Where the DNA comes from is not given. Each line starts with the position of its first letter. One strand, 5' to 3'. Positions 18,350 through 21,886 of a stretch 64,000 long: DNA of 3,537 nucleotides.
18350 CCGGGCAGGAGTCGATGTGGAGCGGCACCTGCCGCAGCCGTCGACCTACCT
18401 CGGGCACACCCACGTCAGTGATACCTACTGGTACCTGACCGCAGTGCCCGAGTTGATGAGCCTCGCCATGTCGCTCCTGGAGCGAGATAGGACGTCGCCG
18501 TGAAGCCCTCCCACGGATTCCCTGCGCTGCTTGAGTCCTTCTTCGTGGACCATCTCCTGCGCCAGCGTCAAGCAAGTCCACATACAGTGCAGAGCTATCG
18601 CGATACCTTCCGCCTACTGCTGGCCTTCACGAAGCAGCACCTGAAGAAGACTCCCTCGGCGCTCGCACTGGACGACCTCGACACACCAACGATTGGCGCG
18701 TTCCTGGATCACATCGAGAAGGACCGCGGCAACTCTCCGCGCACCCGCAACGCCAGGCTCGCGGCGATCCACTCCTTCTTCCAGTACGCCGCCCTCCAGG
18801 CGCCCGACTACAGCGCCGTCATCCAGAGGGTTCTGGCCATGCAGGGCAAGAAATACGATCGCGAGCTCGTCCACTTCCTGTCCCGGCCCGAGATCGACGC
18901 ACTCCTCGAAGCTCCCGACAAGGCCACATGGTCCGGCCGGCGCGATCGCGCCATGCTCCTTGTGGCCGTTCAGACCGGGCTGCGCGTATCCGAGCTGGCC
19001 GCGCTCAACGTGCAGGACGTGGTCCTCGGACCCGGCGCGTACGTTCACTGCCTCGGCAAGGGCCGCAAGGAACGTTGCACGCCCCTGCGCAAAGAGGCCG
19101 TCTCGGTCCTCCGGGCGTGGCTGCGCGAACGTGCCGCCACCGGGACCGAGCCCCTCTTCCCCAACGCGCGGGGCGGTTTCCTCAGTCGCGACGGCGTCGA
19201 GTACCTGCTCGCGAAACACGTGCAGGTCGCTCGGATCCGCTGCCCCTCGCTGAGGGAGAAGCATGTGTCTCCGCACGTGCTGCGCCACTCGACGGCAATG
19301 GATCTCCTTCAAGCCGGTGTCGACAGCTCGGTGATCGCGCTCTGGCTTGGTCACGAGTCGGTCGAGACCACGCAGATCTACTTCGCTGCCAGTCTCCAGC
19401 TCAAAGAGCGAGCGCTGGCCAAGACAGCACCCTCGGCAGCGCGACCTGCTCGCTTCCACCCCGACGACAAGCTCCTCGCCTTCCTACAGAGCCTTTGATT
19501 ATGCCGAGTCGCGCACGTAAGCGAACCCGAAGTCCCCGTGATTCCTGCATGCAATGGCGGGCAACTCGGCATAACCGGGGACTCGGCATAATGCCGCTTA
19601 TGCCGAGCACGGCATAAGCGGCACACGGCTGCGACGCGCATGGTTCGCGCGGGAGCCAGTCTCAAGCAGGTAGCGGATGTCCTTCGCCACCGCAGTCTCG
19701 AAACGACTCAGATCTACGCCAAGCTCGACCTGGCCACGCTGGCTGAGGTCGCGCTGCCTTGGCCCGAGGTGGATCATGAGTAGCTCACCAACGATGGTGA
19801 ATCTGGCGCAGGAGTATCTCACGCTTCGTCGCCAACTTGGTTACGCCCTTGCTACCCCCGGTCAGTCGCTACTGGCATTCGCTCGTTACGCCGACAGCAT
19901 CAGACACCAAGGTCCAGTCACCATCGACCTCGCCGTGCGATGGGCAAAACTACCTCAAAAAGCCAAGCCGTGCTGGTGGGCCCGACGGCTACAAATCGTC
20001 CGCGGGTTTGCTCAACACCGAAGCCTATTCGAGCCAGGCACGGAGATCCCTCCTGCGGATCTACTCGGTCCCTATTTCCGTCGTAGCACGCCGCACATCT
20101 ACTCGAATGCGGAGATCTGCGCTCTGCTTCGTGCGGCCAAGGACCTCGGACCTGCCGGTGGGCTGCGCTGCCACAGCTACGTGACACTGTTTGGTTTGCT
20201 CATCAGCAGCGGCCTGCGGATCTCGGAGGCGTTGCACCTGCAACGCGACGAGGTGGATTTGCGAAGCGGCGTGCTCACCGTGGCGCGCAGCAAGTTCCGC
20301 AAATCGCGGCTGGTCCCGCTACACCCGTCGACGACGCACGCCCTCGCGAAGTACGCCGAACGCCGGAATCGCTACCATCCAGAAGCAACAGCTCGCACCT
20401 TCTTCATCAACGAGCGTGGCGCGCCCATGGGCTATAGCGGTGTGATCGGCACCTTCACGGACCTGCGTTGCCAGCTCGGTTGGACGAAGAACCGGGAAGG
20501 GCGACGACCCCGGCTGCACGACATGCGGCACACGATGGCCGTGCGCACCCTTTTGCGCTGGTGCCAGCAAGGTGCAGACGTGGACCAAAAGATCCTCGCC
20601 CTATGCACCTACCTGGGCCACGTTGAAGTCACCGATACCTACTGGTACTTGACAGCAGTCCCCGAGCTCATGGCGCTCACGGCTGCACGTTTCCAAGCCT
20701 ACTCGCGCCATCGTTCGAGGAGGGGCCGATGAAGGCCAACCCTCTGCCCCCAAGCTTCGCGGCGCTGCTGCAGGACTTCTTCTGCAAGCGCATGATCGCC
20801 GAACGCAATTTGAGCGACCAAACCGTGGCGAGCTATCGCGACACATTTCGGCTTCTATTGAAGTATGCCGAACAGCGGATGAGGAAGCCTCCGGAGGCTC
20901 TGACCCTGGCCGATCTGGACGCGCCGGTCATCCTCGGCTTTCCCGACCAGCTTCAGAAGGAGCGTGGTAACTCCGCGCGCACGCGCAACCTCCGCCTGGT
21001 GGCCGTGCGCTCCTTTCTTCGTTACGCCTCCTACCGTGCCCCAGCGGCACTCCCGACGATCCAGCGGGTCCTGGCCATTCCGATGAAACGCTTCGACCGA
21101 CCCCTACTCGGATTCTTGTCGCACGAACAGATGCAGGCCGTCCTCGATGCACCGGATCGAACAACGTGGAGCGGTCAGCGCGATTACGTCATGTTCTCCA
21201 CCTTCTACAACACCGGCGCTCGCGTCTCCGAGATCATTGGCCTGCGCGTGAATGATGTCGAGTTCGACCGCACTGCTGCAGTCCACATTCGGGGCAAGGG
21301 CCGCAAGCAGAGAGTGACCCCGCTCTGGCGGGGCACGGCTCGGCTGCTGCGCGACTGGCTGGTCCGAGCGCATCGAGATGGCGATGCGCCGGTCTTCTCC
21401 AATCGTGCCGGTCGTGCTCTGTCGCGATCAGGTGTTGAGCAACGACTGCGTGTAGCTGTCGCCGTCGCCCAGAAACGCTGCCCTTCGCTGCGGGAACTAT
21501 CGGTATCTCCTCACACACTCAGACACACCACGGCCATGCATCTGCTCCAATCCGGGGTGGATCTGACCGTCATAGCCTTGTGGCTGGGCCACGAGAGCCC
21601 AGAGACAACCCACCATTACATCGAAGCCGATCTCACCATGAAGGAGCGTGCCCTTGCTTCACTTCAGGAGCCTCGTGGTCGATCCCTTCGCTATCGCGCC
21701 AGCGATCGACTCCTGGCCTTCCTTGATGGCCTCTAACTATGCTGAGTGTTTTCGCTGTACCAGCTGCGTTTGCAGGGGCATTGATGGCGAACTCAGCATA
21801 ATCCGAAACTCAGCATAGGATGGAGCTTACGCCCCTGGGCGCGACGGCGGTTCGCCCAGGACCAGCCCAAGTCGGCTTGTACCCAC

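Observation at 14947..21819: RIT-in-RIT: a recombinase-in-trio element inserted inside the ritA gene of another RIT element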

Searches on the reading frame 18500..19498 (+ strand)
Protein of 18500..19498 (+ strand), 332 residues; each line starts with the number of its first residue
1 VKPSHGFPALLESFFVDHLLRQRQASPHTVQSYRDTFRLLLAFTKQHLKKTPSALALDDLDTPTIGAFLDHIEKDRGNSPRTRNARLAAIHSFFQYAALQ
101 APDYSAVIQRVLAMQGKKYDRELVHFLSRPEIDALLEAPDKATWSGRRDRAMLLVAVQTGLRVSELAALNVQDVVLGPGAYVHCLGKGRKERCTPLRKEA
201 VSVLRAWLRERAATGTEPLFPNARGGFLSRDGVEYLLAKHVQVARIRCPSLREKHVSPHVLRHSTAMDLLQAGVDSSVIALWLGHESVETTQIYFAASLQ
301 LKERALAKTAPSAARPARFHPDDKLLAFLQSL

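Call 18: search_protein_families(library=ncbifam, proteins=[window:18500-19498:+], max_evalue=0.00001)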
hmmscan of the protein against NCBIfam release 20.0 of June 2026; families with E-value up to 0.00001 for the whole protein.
window:18500-19498:+ (332 aa): 11 families
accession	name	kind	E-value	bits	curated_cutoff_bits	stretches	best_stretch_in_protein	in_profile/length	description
TIGR02224.1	recomb_XerC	equivalog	5.6e-56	190.1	335.15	1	15-313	3-293/295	tyrosine recombinase XerC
TIGR02225.1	recomb_XerD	equivalog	1.8e-52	178.5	329.6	1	15-297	3-274/290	site-specific tyrosine recombinase XerD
NF001399.0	PRK00283.1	subfamily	1.5e-50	172.2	279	1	15-297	12-283/300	tyrosine recombinase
NF040815.2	recomb_XerA_Arch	equivalog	5.1e-43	147.5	220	1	20-299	7-256/263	site-specific tyrosine recombinase/integron integrase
NF002331.0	PRK01287.1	subfamily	1.9e-30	106.1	371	1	10-316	29-331/365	site-specific tyrosine recombinase XerC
TIGR02249.1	integrase_gron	subfamily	3.8e-22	79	265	2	18-212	7-181/315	integron integrase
NF003462.0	PRK05084.1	equivalog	3.1e-18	65.6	267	1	147-309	195-356/360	tyrosine recombinase XerS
NF007370.0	PRK09870.1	subfamily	4.7e-18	65.5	221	1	118-297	4-179/200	tyrosine-type DNA invertase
NF007371.0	PRK09871.1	subfamily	1.5e-14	54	222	1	125-297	5-174/198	tyrosine-type DNA invertase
NF011946.0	PRK15417.1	equivalog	1.5e-10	40.7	435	0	254-295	272-313/337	integron integrase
NF040693.1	recomb_GmtY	equivalog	1.4e-07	31.2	340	0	243-298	378-433/441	gamma-mobile-trio recombinase GmtY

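Call 19: search_protein_families(library=pfam, proteins=[window:18500-19498:+], max_evalue=0.001)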
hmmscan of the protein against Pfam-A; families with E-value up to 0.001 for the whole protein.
window:18500-19498:+ (332 aa): 4 families
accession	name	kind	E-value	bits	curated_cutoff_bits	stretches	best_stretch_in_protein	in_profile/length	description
PF00589.27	Phage_integrase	-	3.3e-33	115.3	27.1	1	126-297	2-168/172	Phage integrase family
PF02899.23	Phage_int_SAM_1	-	8.9e-13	48.8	22.3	1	15-98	4-80/83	Phage integrase, N-terminal SAM-like domain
PF13495.12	Phage_int_SAM_4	-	1.7e-05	25.6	27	1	20-96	9-77/85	Phage integrase, N-terminal SAM-like domain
PF13102.12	Phage_int_SAM_5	-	8.6e-05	23.3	22.3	1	19-98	10-83/98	Phage integrase SAM-like domain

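Call 30: find_homologous_proteins(query=window:18500-19498:+, max_evalue=1e-40)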
Query window:18500-19498:+ (332 aa): 7999 proteins with E <= 1e-40 among 8000 candidates; the best 120 are listed.
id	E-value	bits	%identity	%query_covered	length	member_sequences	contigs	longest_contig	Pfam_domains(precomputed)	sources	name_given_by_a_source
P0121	9.8e-195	664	92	100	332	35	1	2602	PF13495.13,PF00589.28,PF02899.24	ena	-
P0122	1.2e-194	664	90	100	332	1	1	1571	PF13495.13,PF00589.28,PF02899.24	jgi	jgi:integrase/recombinase XerD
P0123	5.7e-193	658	90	100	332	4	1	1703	PF00589.28,PF02899.24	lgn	-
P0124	9.6e-193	658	90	100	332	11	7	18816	PF13495.13,PF00589.28,PF02899.24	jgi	jgi:site-specific recombinase XerD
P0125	1.0e-192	658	89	100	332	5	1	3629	PF13495.13,PF00589.28,PF02899.24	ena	-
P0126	1.6e-191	654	89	100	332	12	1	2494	PF00589.28,PF02899.24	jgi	jgi:site-specific recombinase XerD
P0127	5.3e-191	652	89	100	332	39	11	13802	PF00589.28,PF02899.24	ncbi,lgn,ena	-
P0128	3.2e-189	646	89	100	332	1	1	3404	PF00589.28,PF02899.24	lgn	-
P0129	1.7e-188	644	89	100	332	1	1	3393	PF00589.28,PF02899.24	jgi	jgi:integrase/recombinase XerD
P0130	2.6e-186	636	87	100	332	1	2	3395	PF13102.13,PF00589.28,PF02899.24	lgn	-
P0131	7.7e-175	599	90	91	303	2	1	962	PF00589.28,PF02899.24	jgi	jgi:site-specific recombinase XerD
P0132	3.2e-151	521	71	100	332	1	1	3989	PF00589.28,PF02899.24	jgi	jgi:site-specific recombinase XerD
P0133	7.5e-151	520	71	100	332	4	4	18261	PF00589.28,PF02899.24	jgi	-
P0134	2.2e-150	518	70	100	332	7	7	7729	PF00589.28,PF02899.24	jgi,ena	-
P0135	2.6e-150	518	71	100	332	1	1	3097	PF00589.28,PF02899.24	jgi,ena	-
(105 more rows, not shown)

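Call 32: find_encoding_contigs(protein=P0124, flank=5000, max_places=7)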
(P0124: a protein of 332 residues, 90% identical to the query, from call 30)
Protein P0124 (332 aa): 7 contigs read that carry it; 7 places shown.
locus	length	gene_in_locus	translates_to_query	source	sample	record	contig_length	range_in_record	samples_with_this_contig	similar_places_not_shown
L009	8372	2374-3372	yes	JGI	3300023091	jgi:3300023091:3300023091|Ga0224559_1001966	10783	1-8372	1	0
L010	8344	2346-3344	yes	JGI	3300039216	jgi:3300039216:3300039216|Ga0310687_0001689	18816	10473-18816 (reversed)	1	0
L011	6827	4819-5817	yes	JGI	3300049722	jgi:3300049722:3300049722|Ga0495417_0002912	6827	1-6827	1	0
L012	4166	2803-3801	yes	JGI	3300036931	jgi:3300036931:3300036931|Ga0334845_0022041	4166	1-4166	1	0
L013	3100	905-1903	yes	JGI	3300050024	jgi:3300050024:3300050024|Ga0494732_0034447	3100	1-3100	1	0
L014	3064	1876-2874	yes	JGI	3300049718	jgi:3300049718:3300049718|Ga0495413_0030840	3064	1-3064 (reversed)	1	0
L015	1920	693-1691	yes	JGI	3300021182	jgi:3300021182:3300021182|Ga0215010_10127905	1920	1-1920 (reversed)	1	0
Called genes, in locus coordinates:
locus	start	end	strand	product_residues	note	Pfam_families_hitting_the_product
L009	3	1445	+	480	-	?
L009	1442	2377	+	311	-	PF00589:Phage_integrase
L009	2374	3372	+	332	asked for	PF13495:Phage_int_SAM_4 (weak), PF02899:Phage_int_SAM_1, PF00589:Phage_integrase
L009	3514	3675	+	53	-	PF00589:Phage_integrase (weak)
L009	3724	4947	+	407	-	PF14319:Zn_Tnp_IS91, PF04986:Y2_Tnp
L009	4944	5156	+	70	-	-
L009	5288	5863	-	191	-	-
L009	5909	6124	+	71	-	-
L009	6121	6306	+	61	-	-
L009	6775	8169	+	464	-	-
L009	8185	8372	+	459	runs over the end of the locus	-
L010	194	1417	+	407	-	PF02899:Phage_int_SAM_1 (weak), PF00589:Phage_integrase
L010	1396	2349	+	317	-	PF00589:Phage_integrase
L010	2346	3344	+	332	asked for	PF13495:Phage_int_SAM_4 (weak), PF02899:Phage_int_SAM_1, PF00589:Phage_integrase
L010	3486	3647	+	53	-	PF00589:Phage_integrase (weak)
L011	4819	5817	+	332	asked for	PF13495:Phage_int_SAM_4 (weak), PF02899:Phage_int_SAM_1, PF00589:Phage_integrase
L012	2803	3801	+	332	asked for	PF13495:Phage_int_SAM_4 (weak), PF02899:Phage_int_SAM_1, PF00589:Phage_integrase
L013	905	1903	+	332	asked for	PF13495:Phage_int_SAM_4 (weak), PF02899:Phage_int_SAM_1, PF00589:Phage_integrase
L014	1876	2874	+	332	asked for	PF13495:Phage_int_SAM_4 (weak), PF02899:Phage_int_SAM_1, PF00589:Phage_integrase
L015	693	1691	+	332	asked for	PF13495:Phage_int_SAM_4 (weak), PF02899:Phage_int_SAM_1, PF00589:Phage_integrase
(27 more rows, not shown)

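Call 33: find_encoding_contigs(protein=P0127, flank=5000, max_places=8)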
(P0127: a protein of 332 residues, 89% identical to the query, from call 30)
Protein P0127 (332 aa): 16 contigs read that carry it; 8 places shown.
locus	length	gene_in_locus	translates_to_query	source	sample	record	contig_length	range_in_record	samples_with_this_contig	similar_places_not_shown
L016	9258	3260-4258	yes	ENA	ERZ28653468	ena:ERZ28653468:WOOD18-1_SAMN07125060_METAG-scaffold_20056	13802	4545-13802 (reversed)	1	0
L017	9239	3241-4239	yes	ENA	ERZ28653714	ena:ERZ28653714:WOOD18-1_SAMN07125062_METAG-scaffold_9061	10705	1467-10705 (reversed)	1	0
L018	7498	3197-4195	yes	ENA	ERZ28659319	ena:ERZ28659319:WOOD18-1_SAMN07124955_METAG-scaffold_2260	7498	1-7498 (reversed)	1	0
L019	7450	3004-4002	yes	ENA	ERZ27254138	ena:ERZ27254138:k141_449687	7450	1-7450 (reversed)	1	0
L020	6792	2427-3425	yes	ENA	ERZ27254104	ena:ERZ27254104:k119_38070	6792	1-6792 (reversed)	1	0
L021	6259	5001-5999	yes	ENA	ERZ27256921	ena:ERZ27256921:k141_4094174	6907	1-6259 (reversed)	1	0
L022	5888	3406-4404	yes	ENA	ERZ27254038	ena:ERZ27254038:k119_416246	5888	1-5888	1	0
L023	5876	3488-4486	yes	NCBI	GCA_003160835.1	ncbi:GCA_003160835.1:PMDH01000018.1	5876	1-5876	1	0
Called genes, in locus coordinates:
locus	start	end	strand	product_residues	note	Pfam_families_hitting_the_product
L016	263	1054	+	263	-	PF13495:Phage_int_SAM_4, PF00589:Phage_integrase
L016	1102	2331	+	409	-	PF02899:Phage_int_SAM_1 (faint), PF00589:Phage_integrase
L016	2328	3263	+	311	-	PF00589:Phage_integrase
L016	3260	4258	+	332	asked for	PF02899:Phage_int_SAM_1, PF00589:Phage_integrase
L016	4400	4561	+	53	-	PF00589:Phage_integrase (weak)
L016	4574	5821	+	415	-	PF14319:Zn_Tnp_IS91, PF04986:Y2_Tnp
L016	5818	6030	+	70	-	-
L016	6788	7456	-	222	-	-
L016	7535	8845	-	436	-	-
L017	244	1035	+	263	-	PF13495:Phage_int_SAM_4, PF00589:Phage_integrase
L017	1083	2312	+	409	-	PF02899:Phage_int_SAM_1 (faint), PF00589:Phage_integrase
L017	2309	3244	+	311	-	PF00589:Phage_integrase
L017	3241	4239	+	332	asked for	PF02899:Phage_int_SAM_1, PF00589:Phage_integrase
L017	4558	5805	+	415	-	PF14319:Zn_Tnp_IS91, PF04986:Y2_Tnp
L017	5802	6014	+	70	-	-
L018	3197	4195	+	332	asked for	PF02899:Phage_int_SAM_1, PF00589:Phage_integrase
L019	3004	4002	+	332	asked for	PF02899:Phage_int_SAM_1, PF00589:Phage_integrase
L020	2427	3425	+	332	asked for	PF02899:Phage_int_SAM_1, PF00589:Phage_integrase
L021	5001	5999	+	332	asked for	PF02899:Phage_int_SAM_1, PF00589:Phage_integrase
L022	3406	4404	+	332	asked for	PF02899:Phage_int_SAM_1, PF00589:Phage_integrase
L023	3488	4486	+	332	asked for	PF02899:Phage_int_SAM_1, PF00589:Phage_integrase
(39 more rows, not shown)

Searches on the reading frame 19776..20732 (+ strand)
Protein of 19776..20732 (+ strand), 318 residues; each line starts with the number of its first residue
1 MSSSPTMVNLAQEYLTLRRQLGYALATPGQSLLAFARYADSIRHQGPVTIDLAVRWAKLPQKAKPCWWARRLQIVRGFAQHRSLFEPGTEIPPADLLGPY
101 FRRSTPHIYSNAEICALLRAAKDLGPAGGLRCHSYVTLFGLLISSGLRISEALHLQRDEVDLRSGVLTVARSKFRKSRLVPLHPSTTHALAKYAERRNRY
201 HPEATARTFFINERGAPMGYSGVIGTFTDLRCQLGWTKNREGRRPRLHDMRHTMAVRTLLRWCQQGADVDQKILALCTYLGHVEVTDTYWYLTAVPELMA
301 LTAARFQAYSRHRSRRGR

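Call 18: search_protein_families(library=ncbifam, proteins=[window:19776-20732:+], max_evalue=0.00001)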
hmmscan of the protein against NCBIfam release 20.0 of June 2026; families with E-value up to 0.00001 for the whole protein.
window:19776-20732:+ (318 aa): 9 families
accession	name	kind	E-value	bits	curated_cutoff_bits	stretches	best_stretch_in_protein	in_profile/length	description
TIGR02224.1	recomb_XerC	equivalog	1.5e-21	77.1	335.15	1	68-292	66-275/295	tyrosine recombinase XerC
TIGR02225.1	recomb_XerD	equivalog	2.9e-20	72.8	329.6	1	61-292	56-272/290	site-specific tyrosine recombinase XerD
NF001399.0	PRK00283.1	subfamily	3.5e-20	72.5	279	1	62-292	67-281/300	tyrosine recombinase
NF040815.2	recomb_XerA_Arch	equivalog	3.2e-18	66.2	220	1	99-293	87-253/263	site-specific tyrosine recombinase/integron integrase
NF002331.0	PRK01287.1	subfamily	5.7e-13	48.6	371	1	103-292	136-310/365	site-specific tyrosine recombinase XerC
NF003462.0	PRK05084.1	equivalog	6.2e-11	41.6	267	1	138-291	200-341/360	tyrosine recombinase XerS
TIGR02249.1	integrase_gron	subfamily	1.2e-08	34.7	265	1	135-204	118-187/315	integron integrase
NF007371.0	PRK09871.1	subfamily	4.9e-08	32.7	222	1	112-291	10-171/198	tyrosine-type DNA invertase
NF007370.0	PRK09870.1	subfamily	2e-06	27.6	221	1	110-293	14-178/200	tyrosine-type DNA invertase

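Call 19: search_protein_families(library=pfam, proteins=[window:19776-20732:+], max_evalue=0.001)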
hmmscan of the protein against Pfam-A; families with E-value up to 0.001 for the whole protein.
window:19776-20732:+ (318 aa): 1 family
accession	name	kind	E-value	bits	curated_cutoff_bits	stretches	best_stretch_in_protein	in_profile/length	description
PF00589.27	Phage_integrase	-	8.1e-18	65.2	27.1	1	137-293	26-167/172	Phage integrase family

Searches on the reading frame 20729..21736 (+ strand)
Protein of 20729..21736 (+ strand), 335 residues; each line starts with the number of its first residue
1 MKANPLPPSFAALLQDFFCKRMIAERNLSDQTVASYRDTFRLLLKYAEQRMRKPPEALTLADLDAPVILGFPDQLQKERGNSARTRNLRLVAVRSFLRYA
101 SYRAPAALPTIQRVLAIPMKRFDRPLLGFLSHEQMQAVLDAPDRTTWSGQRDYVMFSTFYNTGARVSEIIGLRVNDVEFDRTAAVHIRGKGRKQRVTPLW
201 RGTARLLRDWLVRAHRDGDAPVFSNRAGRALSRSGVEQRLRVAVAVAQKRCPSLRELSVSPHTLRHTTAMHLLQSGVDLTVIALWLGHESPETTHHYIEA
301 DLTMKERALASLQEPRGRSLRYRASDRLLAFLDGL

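Call 18: search_protein_families(library=ncbifam, proteins=[window:20729-21736:+], max_evalue=0.00001)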
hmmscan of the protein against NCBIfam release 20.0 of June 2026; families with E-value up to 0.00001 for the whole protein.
window:20729-21736:+ (335 aa): 10 families
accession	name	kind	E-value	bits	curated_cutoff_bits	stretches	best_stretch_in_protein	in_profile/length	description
TIGR02224.1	recomb_XerC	equivalog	1.6e-52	178.7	335.15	1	18-305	3-282/295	tyrosine recombinase XerC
TIGR02225.1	recomb_XerD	equivalog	1e-46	159.6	329.6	1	18-298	3-272/290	site-specific tyrosine recombinase XerD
NF001399.0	PRK00283.1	subfamily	4.2e-46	157.6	279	1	17-298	11-281/300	tyrosine recombinase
NF040815.2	recomb_XerA_Arch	equivalog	1.5e-43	149.3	220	1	20-303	5-257/263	site-specific tyrosine recombinase/integron integrase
NF002331.0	PRK01287.1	subfamily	1.2e-26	93.5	371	1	9-299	25-311/365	site-specific tyrosine recombinase XerC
TIGR02249.1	integrase_gron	subfamily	1.6e-19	70.4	265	2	20-215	6-181/315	integron integrase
NF003462.0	PRK05084.1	equivalog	2.8e-16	59.2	267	1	149-314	194-358/360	tyrosine recombinase XerS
NF011946.0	PRK15417.1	equivalog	1.8e-12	47.1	435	1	157-216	138-197/337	integron integrase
NF007370.0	PRK09870.1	subfamily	3.1e-12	46.6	221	1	128-298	11-177/200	tyrosine-type DNA invertase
NF007371.0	PRK09871.1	subfamily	2.7e-10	40.1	222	1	129-298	6-172/198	tyrosine-type DNA invertase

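Call 19: search_protein_families(library=pfam, proteins=[window:20729-21736:+], max_evalue=0.001)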
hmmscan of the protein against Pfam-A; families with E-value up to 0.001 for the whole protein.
window:20729-21736:+ (335 aa): 3 families
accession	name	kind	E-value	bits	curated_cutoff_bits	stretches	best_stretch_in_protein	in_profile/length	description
PF00589.27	Phage_integrase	-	1e-33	117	27.1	1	129-301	2-169/172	Phage integrase family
PF02899.23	Phage_int_SAM_1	-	6.4e-09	36.4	22.3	1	18-100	4-79/83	Phage integrase, N-terminal SAM-like domain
PF13102.12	Phage_int_SAM_5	-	0.00028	21.6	22.3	1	18-100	5-82/98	Phage integrase SAM-like domain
